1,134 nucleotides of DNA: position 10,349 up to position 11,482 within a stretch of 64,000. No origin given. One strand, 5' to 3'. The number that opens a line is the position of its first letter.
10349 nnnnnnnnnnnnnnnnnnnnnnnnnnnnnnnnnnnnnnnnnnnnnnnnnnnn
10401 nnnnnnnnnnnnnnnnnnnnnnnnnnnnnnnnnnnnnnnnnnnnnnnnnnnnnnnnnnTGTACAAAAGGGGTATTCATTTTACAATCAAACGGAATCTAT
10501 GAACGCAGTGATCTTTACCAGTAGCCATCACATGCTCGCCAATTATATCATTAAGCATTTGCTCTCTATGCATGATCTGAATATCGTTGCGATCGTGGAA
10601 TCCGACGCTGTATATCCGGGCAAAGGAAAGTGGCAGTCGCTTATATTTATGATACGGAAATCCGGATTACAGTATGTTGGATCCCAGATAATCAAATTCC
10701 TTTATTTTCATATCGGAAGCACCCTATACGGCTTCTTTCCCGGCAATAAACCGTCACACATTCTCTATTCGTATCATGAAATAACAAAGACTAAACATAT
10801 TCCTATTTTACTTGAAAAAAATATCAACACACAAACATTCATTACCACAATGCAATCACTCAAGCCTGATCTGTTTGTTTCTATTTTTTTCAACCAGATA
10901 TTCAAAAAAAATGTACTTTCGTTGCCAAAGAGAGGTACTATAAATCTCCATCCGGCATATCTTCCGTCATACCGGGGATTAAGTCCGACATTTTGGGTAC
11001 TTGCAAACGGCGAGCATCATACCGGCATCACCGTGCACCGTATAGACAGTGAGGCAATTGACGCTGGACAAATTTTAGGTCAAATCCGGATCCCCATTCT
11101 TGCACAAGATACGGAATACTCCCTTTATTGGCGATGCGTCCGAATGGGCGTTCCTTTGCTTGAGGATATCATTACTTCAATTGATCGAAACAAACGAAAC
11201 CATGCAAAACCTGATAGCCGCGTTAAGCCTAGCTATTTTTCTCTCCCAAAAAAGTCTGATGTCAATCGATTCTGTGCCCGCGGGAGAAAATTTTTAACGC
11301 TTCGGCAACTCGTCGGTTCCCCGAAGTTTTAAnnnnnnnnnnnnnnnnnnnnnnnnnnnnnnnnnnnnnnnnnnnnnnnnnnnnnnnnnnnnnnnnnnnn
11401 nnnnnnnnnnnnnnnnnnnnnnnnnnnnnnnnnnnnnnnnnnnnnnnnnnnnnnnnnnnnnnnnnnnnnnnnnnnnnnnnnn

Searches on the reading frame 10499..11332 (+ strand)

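Call 6: search_protein_families(library=pfam, proteins=[window:10499-11332:+], max_evalue=0.01)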
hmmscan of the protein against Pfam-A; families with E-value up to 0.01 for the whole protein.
window:10499-11332:+ (277 aa): 1 family
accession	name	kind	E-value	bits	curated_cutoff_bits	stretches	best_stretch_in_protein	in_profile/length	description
PF00551.24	Formyl_trans_N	-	1.5e-24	87.2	26.1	1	109-215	66-171/181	Formyl transferase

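Call 7: search_protein_families(library=ncbifam, proteins=[window:10499-11332:+], max_evalue=0.01)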
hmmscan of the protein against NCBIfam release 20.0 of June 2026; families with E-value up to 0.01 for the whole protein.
window:10499-11332:+ (277 aa): 7 families
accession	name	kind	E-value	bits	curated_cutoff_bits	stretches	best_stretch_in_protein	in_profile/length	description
NF005998.1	PRK08125.1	equivalog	1.2e-32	113.1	777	1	87-248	40-199/649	bifunctional UDP-4-amino-4-deoxy-L-arabinose formyltransferase/UDP-glucuronic acid oxidase ArnA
TIGR00460.1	fmt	equivalog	4.5e-28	98.3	201.5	1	94-246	51-201/315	methionyl-tRNA formyltransferase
NF005414.0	PRK06988.1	equivalog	4.6e-28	98.1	316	1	91-248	46-201/311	formyltransferase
TIGR00639.1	PurN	equivalog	1.1e-16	60.9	150.1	1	112-214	69-170/192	phosphoribosylglycinamide formyltransferase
NF005755.0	PRK07579.1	equivalog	1.9e-11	44.3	238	1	122-241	65-180/245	dTDP-4-amino-4,6-dideoxyglucose formyltransferase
NF004684.0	PRK06027.1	subfamily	7.4e-06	25.9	223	1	105-200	148-242/286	formyltetrahydrofolate deformylase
TIGR00655.1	PurU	equivalog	0.00035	20.3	285.95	1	107-200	145-237/280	formyltetrahydrofolate deformylase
